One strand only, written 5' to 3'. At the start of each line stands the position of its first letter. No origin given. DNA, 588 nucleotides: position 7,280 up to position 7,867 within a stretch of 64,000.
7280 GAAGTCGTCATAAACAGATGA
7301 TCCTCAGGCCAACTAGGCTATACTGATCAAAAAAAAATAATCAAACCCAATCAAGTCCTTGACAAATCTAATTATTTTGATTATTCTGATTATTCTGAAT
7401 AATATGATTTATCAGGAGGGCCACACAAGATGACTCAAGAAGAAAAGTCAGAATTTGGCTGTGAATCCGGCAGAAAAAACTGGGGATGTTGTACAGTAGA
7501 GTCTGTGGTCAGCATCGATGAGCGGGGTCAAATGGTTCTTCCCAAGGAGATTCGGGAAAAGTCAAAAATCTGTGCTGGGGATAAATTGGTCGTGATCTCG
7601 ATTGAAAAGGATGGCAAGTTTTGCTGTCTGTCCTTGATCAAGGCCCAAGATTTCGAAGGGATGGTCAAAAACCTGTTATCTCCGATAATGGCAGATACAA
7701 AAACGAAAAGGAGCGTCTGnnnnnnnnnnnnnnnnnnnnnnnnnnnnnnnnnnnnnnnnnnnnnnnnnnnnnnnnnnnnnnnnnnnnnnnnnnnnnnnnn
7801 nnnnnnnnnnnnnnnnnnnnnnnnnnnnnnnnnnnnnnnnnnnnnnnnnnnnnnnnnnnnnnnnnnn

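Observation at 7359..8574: AbrB/SpoVT-fold protein with vicinal cysteine pairs translationally coupled to arsM: candidate non-ArsR arsenite-responsive regulator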

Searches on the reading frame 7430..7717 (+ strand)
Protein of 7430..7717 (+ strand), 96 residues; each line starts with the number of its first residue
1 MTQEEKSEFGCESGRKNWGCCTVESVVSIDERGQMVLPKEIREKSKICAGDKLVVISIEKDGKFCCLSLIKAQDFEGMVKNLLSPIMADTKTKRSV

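Call 3: search_protein_families(library=pfam, proteins=[window:7430-7717:+], max_evalue=1)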
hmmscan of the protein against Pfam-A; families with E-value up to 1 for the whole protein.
window:7430-7717:+ (96 aa): 3 families
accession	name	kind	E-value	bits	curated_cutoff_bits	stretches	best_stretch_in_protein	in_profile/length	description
PF04014.23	MazE_antitoxin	-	1.9e-06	28.2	24.7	1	27-63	2-37/48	Antidote-toxin recognition MazE, bacterial antitoxin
PF15937.10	PrlF_antitoxin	-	0.11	13.1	32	1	29-91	4-64/99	prlF antitoxin for toxin YhaV_toxin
PF02623.20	FliW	-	0.16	12.2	25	1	56-94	65-105/122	FliW protein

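Call 4: search_protein_families(library=ncbifam, proteins=[window:7430-7717:+], max_evalue=1)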
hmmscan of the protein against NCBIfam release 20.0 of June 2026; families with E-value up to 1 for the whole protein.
window:7430-7717:+ (96 aa): 10 families
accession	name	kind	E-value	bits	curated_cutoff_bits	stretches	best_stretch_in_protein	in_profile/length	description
NF040962.1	near_HgcAB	equivalog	1.9e-34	117.3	70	1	20-88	1-69/70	HgcAB-associated protein HgcC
TIGR01439.1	lp_hng_hel_AbrB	domain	3.4e-09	36.3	28.3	1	27-59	2-34/44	transcriptional regulator, AbrB family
TIGR02851.1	spore_V_T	equivalog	0.00025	21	235.9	1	26-63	6-42/180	stage V sporulation protein T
NF001476.0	PRK00326.2-2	equivalog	0.0064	16.1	162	1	25-58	92-123/163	division/cell wall cluster transcriptional repressor MraZ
TIGR00242.1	TIGR00242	equivalog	0.0084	16.1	98.35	1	26-84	7-58/144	division/cell wall cluster transcriptional repressor MraZ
NF006352.0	PRK08577.1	equivalog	0.012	15.7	140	1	23-63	3-42/136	hypothetical protein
NF007429.0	PRK09974.1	equivalog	0.015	15.2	125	1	23-89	11-75/114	type II toxin-antitoxin system PrlF family antitoxin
NF050106.1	TA_MazE_antitoxin_Deino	equivalog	0.019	15.2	65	1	33-55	1-23/65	type II toxin-antitoxin system MazE family antitoxin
NF033820.0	STM0539_fam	subfamily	0.024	14.3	50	1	28-58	79-109/141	STM0539 family protein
NF006363.0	PRK08582.1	equivalog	0.09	12.9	171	1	39-77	44-81/140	S1 domain-containing RNA-binding protein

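Call 13: find_homologous_proteins(query=window:7430-7717:+, max_evalue=0.001)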
Query window:7430-7717:+ (96 aa): 968 proteins with E <= 0.001 among 968 candidates; the best 120 are listed.
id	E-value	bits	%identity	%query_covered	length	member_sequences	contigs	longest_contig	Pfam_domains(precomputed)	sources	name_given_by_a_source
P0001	2.4e-56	205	100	100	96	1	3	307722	PF04014.24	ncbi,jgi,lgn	-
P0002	4.2e-43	163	82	98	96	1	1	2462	PF04014.24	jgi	jgi:AbrB family looped-hinge helix DNA binding protein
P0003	6.0e-43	162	82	98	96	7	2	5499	PF04014.24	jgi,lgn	jgi:AbrB family looped-hinge helix DNA binding protein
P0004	1.1e-42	162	82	98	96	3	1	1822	PF04014.24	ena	-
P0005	9.4e-42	159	80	97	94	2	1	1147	PF04014.24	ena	-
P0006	2.0e-41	158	81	98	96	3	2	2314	PF04014.24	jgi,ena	-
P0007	7.0e-41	156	80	97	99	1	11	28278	PF04014.24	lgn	-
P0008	9.0e-41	155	80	98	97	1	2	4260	PF04014.24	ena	-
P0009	2.1e-40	154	76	99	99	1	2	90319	PF04014.24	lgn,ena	-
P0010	3.8e-40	153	82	98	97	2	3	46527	PF04014.24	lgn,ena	-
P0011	4.0e-40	153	76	97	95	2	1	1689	PF04014.24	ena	-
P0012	4.7e-40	153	77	97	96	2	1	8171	PF04014.24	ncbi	-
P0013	7.2e-40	153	81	97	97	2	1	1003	PF04014.24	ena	-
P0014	1.1e-39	152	78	97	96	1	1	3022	PF04014.24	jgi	-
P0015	1.7e-39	151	78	99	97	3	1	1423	PF04014.24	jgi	jgi:AbrB family looped-hinge helix DNA binding protein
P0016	2.3e-39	151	78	98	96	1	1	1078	PF04014.24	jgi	-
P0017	2.4e-39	151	74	99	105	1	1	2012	PF04014.24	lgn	-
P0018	6.5e-39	150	76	97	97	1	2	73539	PF04014.24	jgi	jgi:antitoxin PrlF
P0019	8.5e-39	149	77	98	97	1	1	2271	PF04014.24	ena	-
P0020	1.1e-38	149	76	98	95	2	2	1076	PF04014.24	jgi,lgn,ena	-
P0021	5.3e-38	147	73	99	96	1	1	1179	PF04014.24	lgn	-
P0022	8.6e-38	146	79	93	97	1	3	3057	PF04014.24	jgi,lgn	jgi:antitoxin PrlF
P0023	9.3e-38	146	74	98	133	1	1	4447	PF04014.24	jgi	jgi:AbrB family looped-hinge helix DNA binding protein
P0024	1.3e-37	145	73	98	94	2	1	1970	PF04014.24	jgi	jgi:AbrB family looped-hinge helix DNA binding protein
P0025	1.7e-37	145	69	99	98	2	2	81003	PF04014.24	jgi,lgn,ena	-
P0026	3.5e-37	144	70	100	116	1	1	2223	PF04014.24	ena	-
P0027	3.6e-37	144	73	97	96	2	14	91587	PF04014.24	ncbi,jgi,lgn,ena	-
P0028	4.1e-37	144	71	98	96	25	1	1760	PF04014.24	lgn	-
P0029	4.3e-37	144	77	97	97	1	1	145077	PF04014.24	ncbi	-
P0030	4.5e-37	144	74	100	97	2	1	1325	PF04014.24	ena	-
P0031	6.7e-37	143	72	99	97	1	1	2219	PF04014.24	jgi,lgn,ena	-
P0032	7.3e-37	143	74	97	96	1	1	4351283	PF04014.24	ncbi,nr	ncbi:MAG: AbrB/MazE/SpoVT family DNA-binding domain-containing protein [Candidatus Aminicenantes bac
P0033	9.3e-37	143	76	98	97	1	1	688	PF04014.24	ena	-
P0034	2.9e-36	141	70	97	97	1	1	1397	PF04014.24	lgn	-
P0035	3.3e-36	141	81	83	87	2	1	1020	PF04014.24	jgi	jgi:AbrB family looped-hinge helix DNA binding protein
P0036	3.8e-36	141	74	98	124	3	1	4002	PF04014.24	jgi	jgi:antitoxin PrlF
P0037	3.0e-35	138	69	98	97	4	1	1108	PF04014.24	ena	-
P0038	1.4e-34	136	69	100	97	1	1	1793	PF04014.24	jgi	jgi:AbrB family looped-hinge helix DNA binding protein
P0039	1.4e-34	136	67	93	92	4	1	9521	PF04014.24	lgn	-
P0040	1.8e-34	135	73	88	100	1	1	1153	PF04014.24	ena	-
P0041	2.2e-34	135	70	97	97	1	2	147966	PF04014.24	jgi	jgi:AbrB family looped-hinge helix DNA binding protein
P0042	4.8e-34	134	67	93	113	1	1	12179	PF04014.24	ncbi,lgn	-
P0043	9.5e-34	133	64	99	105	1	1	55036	PF04014.24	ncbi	-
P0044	1.5e-33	132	67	93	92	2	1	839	PF04014.24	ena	-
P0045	3.1e-33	131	70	90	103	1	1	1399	PF04014.24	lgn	-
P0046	1.8e-32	129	73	84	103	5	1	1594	PF04014.24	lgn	-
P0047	2.2e-32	129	66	99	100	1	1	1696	PF04014.24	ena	-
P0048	3.8e-32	128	69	93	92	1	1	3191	PF04014.24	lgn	-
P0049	4.1e-32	128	60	99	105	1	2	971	PF04014.24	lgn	-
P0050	4.4e-32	128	61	99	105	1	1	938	PF04014.24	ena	-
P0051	9.3e-32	127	61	99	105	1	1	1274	PF04014.24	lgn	-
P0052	2.0e-31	126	67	91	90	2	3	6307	PF04014.24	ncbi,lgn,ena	-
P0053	2.9e-31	125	67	93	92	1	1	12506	PF04014.24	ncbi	-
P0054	3.9e-31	125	60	98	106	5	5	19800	PF04014.24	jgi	jgi:antitoxin PrlF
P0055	4.4e-30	121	67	93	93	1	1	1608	PF04014.24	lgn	-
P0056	9.3e-30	120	56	99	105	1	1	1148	PF04014.24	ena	-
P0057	2.8e-29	119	66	91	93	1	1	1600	PF04014.24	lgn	-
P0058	3.9e-29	118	62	93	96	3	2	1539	PF04014.24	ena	-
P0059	6.3e-29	118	60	99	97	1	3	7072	PF04014.24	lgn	-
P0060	6.8e-29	117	63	99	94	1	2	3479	PF04014.24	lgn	-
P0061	7.3e-29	117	66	97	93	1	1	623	PF04014.24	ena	-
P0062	1.4e-28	117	65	93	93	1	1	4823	PF04014.24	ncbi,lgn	-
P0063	2.8e-28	116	80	72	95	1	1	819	PF04014.24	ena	-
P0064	3.0e-28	115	62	93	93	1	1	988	PF04014.24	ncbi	-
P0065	3.0e-28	115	65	93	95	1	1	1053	PF04014.24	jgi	-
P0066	3.6e-28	115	60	93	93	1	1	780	PF04014.24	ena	-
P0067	4.0e-28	115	61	93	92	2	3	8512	PF04014.24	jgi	-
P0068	5.7e-28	115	63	94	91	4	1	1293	PF04014.24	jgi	jgi:antitoxin PrlF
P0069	5.9e-28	115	64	91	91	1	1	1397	PF04014.24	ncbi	-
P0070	7.7e-28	114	60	96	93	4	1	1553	PF04014.24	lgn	-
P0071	7.7e-28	114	62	91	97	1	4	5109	PF04014.24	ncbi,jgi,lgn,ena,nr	ncbi:MAG TPA: HgcAB-associated protein [Candidatus Glassbacteria bacterium]|nr:HgcAB-associated prot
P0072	8.3e-28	114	64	94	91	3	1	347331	PF04014.24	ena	-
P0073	9.5e-28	114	63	91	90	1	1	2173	PF04014.24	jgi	jgi:AbrB family looped-hinge helix DNA binding protein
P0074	1.1e-27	114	63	91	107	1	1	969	PF04014.24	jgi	jgi:antitoxin PrlF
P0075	1.1e-27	114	64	93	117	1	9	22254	PF04014.24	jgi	jgi:antitoxin PrlF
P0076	1.2e-27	114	60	96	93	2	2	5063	PF04014.24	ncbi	ncbi:MAG: HgcAB-associated protein [Candidatus Methanoperedens sp.]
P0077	1.4e-27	113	62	93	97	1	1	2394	PF04014.24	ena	-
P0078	1.4e-27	113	61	97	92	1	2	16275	PF04014.24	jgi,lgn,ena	-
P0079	1.5e-27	113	68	83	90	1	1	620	PF04014.24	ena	-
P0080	1.5e-27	113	65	91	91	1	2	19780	PF04014.24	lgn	-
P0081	1.6e-27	113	63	94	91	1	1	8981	PF04014.24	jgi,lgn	jgi:AbrB family looped-hinge helix DNA binding protein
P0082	1.7e-27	113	60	94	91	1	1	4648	PF04014.24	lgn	-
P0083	1.9e-27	113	62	94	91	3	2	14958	PF04014.24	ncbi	-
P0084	2.0e-27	113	63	94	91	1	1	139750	PF04014.24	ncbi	-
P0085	2.0e-27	113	61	94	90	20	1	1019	PF04014.24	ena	-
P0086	2.2e-27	113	63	93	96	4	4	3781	PF04014.24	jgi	jgi:antitoxin PrlF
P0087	2.2e-27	113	62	94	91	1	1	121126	PF04014.24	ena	-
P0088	2.2e-27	113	62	94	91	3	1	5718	PF04014.24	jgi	jgi:antitoxin PrlF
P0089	2.4e-27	113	62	91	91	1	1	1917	PF04014.24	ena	-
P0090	2.5e-27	113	64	91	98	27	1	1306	PF04014.24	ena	-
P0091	2.8e-27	112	60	94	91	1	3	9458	PF04014.24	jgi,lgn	jgi:antitoxin PrlF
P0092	2.9e-27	112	61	93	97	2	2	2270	PF04014.24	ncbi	-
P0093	2.9e-27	112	63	91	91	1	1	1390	PF04014.24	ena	-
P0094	2.9e-27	112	61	94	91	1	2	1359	PF04014.24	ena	-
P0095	3.1e-27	112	63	94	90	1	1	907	PF04014.24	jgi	jgi:antitoxin PrlF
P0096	3.2e-27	112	62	93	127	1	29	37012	PF04014.24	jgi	jgi:antitoxin PrlF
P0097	3.4e-27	112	62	93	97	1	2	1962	PF04014.24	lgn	-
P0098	3.4e-27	112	70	76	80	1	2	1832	PF04014.24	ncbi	-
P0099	3.5e-27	112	68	80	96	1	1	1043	PF04014.24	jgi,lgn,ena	-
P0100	3.8e-27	112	61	93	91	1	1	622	PF04014.24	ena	-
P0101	4.0e-27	112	61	94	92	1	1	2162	PF04014.24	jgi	jgi:antitoxin PrlF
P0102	4.3e-27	112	63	91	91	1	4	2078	PF04014.24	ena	-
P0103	4.4e-27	112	64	91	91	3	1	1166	PF04014.24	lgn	-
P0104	4.4e-27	112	62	94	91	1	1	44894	PF04014.24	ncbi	-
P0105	4.7e-27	112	62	94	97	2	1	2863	PF04014.24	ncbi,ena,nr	ncbi:MAG: AbrB/MazE/SpoVT family DNA-binding domain-containing protein [Methanothrix sp.]|nr:AbrB/Ma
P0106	4.9e-27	112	60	93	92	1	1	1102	PF04014.24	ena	-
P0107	5.0e-27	112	62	91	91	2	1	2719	PF04014.24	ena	-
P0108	5.2e-27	111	62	93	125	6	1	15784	PF04014.24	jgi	jgi:antitoxin PrlF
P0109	5.2e-27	111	65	86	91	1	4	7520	PF04014.24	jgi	jgi:antitoxin PrlF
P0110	5.4e-27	111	62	94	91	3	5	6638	PF04014.24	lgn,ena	-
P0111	5.6e-27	111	60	94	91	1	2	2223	PF04014.24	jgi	-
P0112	5.7e-27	111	60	94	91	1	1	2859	PF04014.24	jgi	jgi:antitoxin PrlF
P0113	6.0e-27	111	61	93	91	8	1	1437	PF04014.24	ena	-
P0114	6.1e-27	111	62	94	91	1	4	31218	PF04014.24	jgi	jgi:AbrB family looped-hinge helix DNA binding protein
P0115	6.7e-27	111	65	86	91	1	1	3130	PF04014.24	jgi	jgi:antitoxin PrlF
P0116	6.8e-27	111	64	94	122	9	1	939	PF04014.24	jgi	-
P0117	7.2e-27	111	65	86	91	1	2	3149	PF04014.24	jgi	-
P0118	7.2e-27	111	72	74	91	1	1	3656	PF04014.24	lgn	-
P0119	7.4e-27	111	70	73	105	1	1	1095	PF04014.24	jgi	-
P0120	7.7e-27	111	66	77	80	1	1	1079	PF04014.24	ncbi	-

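Call 15: find_encoding_contigs(protein=P0001, flank=6000, max_places=4)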
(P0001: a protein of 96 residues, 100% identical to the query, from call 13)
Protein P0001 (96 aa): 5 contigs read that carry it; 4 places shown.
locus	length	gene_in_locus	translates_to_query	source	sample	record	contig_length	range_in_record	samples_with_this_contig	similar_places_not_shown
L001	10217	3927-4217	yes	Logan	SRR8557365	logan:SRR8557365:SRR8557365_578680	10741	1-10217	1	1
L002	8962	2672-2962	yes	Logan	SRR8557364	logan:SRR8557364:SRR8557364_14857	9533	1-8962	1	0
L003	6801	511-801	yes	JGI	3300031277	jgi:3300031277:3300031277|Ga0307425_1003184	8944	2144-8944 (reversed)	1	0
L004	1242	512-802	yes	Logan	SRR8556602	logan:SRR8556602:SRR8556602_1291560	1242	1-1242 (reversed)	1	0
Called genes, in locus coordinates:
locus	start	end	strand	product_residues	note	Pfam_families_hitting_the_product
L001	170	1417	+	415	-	-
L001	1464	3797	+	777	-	-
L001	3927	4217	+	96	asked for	PF04014:MazE_antitoxin (weak)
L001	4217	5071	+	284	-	PF01135:PCMT, PF05175:MTS, PF13489:Methyltransf_23, PF01209:Ubie_methyltran, PF06325:PrmA, PF13847:Methyltransf_31, PF08241:Methyltransf_11, PF08242:Methyltransf_12, +5 more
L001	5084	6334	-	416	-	PF21969:MGS_GT (weak)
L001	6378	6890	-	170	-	-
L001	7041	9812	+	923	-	PF00246:Peptidase_M14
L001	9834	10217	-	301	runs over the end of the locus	?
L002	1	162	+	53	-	?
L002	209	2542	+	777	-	-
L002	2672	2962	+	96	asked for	PF04014:MazE_antitoxin (weak)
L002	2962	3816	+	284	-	PF01135:PCMT, PF05175:MTS, PF13489:Methyltransf_23, PF01209:Ubie_methyltran, PF06325:PrmA, PF13847:Methyltransf_31, PF08241:Methyltransf_11, PF08242:Methyltransf_12, +5 more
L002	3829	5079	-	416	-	PF21969:MGS_GT (weak)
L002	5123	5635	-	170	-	-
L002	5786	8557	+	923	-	PF00246:Peptidase_M14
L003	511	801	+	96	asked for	PF04014:MazE_antitoxin (weak)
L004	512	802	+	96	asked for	PF04014:MazE_antitoxin (weak)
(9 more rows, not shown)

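Call 17: find_related_loci(query=A1, collection=genome_contigs, flank=6000)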
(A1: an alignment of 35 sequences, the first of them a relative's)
Query A1 (96 aa) in genome_contigs; peptide patterns used: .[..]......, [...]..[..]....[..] (x = any residue, [..] = any of these).
599 stretches matched a pattern (row limit reached: there are more); 543 encode a relative of the query (tblastn E <= 1e-3); the best 80 are kept; 80 distinct loci.
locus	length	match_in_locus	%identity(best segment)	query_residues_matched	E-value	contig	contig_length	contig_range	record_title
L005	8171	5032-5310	77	1-93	1e-44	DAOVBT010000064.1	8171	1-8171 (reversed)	MAG TPA_asm: Candidatus Aminicenantes bacterium isolate CSMAG_1012 CSMAG_1012_k141_57132_length_8171_cov_8.0000, whole g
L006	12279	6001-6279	74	1-93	2e-42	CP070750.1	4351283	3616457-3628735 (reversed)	MAG: Candidatus Aminicenantes bacterium isolate bin34 chromosome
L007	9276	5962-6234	71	1-91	1e-40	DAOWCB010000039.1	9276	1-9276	MAG TPA_asm: Candidatus Aminicenantes bacterium isolate CSMAG_1876 CSMAG_1876_k141_2082267_length_9276_cov_13.0000, whol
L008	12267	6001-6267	64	1-89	3e-36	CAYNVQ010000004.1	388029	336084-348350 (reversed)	MAG TPA_asm: uncultured Eubacteriales bacterium isolate SRP323688_co1_275 genome assembly, contig: NODE_28_length_388029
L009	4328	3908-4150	72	16-96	2e-33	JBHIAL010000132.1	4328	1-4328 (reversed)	MAG: bacterium isolate K_2_bin.77 NODE_13687_length_4328_cov_8.325532, whole genome shotgun sequence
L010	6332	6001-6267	64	1-89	4e-33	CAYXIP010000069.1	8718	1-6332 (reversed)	MAG TPA_asm: uncultured Candidatus Methanoperedens sp. isolate SRP093762_co1_13 genome assembly, contig: NODE_4535_lengt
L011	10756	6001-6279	59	1-93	2e-32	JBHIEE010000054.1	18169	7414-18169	MAG: Candidatus Aminicenantia bacterium isolate b3.sp2_bin.19 NODE_859_length_18169_cov_7.578558, whole genome shotgun s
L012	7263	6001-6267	60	1-89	3e-32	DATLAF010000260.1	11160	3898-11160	MAG TPA_asm: Thermoplasmatota archaeon isolate SMAG_U14264 k141_320562, whole genome shotgun sequence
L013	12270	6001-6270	60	1-90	5e-32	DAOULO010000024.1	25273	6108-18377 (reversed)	MAG TPA_asm: Dehalococcoidales bacterium isolate W31_45 k127_565252, whole genome shotgun sequence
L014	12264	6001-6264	62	1-90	1e-31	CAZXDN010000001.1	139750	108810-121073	MAG TPA_asm: uncultured Methanotrichaceae archaeon isolate binchicken_co190_334 genome assembly, contig: NODE_246_length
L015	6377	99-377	59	1-93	1e-31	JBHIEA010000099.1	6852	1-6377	MAG: bacterium isolate b3.sp2_bin.56 NODE_4321_length_6852_cov_9.396793, whole genome shotgun sequence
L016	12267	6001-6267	58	1-89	2e-31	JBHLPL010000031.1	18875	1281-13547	MAG: Promethearchaeota archaeon isolate H2M.186 H2M.186@2293, whole genome shotgun sequence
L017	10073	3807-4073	60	1-89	2e-31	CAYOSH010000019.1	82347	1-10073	MAG TPA_asm: uncultured Eubacteriales bacterium isolate SRP185410_co2_348 genome assembly, contig: NODE_213_length_82347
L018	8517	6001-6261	60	1-87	1e-31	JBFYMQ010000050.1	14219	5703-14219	MAG: Thermoplasmatales archaeon isolate PPR_0066 scaffold_768, whole genome shotgun sequence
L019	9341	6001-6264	61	1-90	3e-31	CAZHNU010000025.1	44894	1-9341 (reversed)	MAG TPA_asm: uncultured Methanotrichaceae archaeon isolate SRP278314_co2_183 genome assembly, contig: NODE_1194_length_4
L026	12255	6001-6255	62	1-87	2e-30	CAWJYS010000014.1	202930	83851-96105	MAG: Methanotrichaceae archaeon isolate MFD03899.bin.2.83 genome assembly, contig: contig_46361, whole genome shotgun se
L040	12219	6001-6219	66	17-89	1e-29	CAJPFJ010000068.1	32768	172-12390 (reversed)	Methanosarcinales archaeon isolate METP1 genome assembly, contig: CONTIG_68, whole genome shotgun sequence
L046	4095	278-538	58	1-89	2e-29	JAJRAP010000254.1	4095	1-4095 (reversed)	MAG: Candidatus Methanoperedens sp. isolate OWC_0015 OWC_0015_k121_20848927, whole genome shotgun sequence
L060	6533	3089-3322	58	16-93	1e-28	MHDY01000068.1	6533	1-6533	MAG: Nitrospirae bacterium GWC2_56_14 gwc2_scaffold_17351, whole genome shotgun sequence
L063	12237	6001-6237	58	11-89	1e-28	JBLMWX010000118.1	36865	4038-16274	MAG: Gemmatimonadota bacterium isolate MAG271 PRJNA957066_bin50_renamed_117, whole genome shotgun sequence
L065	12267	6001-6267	55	1-89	1e-28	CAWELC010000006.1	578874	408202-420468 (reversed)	MAG: uncultured delta proteobacterium isolate MFD05674.bin.2.3 genome assembly, contig: contig_20254, whole genome shotg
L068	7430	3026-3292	56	1-89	2e-28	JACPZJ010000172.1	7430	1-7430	MAG: Nitrospirae bacterium isolate NC_groundwater_886_Pr1_S2p5_43_12 Montesol18_S2p5_coassembly_scaffold_840406, whole g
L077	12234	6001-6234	62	16-93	3e-28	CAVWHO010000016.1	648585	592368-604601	MAG: Nitrospirota bacterium isolate MFD01299.bin.1.129 genome assembly, contig: contig_7942, whole genome shotgun sequen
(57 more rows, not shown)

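Call 33: search_protein_families(library=pfam, proteins=[L011:6500-7132:+, L065:6344-7111:+, L026:6343-6795:+, L063:6368-7267:+, L040:6287-7297:+], max_evalue=0.001)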
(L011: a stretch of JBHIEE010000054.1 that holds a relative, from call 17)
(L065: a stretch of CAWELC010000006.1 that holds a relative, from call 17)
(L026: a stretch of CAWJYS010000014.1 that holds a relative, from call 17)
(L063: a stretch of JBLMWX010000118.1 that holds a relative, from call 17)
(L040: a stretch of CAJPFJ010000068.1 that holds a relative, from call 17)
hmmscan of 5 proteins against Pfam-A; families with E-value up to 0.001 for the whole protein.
L011:6500-7132:+ (211 aa): 2 families
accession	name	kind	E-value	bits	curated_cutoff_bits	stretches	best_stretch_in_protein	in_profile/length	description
PF00881.29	Nitroreductase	-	2.4e-28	99.9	23.5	1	13-187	1-167/167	Nitroreductase family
PF14512.11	TM1586_NiRdase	-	7.8e-13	49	27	2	16-60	142-189/215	Putative TM nitroreductase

L065:6344-7111:+ (256 aa): 2 families
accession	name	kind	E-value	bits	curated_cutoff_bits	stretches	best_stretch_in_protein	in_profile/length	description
PF07298.16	NnrU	-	1.2e-07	32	24.7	1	63-219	7-138/188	NnrU protein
PF04140.19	ICMT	-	0.00026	21.8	24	0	170-190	35-56/95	Isoprenylcysteine carboxyl methyltransferase (ICMT) family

L026:6343-6795:+ (151 aa): 0 families

L063:6368-7267:+ (300 aa): 0 families

L040:6287-7297:+ (337 aa): 1 family
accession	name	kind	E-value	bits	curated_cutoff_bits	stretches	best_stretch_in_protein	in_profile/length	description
PF03599.22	CdhD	-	5.9e-14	52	24.8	1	44-160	269-385/387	CO dehydrogenase/acetyl-CoA synthase delta subunit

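Call 34: predict_structure(alignment_id=A2)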
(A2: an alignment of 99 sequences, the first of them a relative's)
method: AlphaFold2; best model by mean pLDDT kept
length: 96 residues; sequences in the alignment: 99
mean_pLDDT: 73.7   pTM: 0.50
mean pLDDT of the five models: 73.7, 72.7, 69.8, 68.7, 67.6
residues with pLDDT >= 90: 9; 70-90: 56; 50-70: 15; < 50: 16
segments of 3 or more residues with pLDDT < 50: 1-15
pLDDT, mean of each block of 10 residues (from residue 1): 42 51 79 87 88 88 85 87 70 52
secondary structure, 60 per line:
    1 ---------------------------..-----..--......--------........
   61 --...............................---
elements in order: H39-44 E53-60 E63-71 H72-93
